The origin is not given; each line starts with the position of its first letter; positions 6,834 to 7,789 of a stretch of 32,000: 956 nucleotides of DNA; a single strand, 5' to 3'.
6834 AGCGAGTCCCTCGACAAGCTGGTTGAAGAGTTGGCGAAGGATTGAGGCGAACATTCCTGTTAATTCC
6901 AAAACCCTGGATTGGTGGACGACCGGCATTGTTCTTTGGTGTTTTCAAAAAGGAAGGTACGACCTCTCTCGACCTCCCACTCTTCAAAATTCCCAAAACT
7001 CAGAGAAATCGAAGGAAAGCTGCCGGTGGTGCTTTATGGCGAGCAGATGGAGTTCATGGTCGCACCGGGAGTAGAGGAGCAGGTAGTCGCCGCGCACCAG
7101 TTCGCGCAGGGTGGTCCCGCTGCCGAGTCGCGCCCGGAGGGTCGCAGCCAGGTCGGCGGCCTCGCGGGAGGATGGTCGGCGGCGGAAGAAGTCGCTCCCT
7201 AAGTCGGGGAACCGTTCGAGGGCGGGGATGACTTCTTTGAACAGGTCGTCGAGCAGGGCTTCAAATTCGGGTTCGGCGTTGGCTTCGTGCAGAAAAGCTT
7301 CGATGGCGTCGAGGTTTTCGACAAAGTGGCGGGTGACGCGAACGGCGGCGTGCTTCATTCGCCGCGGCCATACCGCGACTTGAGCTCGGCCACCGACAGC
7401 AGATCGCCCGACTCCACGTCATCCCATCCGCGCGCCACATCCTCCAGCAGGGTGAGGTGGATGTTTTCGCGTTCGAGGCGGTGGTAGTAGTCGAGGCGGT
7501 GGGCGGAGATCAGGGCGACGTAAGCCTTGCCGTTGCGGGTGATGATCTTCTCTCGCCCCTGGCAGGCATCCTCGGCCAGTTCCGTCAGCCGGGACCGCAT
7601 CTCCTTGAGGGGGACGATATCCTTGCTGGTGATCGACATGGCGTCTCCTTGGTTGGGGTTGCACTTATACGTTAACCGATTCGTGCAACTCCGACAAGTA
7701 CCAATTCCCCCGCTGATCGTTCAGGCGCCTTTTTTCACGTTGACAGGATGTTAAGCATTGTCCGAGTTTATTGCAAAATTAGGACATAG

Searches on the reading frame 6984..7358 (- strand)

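Call 32: search_protein_families(library=pfam, proteins=[window:6984-7358:-], max_evalue=0.001)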
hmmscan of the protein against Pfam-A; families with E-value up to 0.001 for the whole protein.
window:6984-7358:- (124 aa): 1 family
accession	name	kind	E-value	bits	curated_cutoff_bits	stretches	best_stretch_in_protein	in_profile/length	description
PF05016.21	ParE_toxin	-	8.4e-06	26.7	23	1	6-113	1-87/89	ParE toxin of type II toxin-antitoxin system, parDE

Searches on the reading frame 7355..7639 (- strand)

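Call 32: search_protein_families(library=pfam, proteins=[window:7355-7639:-], max_evalue=0.001)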
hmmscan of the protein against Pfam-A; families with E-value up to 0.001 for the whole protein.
window:7355-7639:- (94 aa): 1 family
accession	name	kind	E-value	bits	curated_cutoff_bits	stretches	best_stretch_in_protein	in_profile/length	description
PF02604.26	PhdYeFM_antitox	-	2.1e-06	27.8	29.8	1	7-60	2-52/74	Antitoxin Phd_YefM, type II toxin-antitoxin system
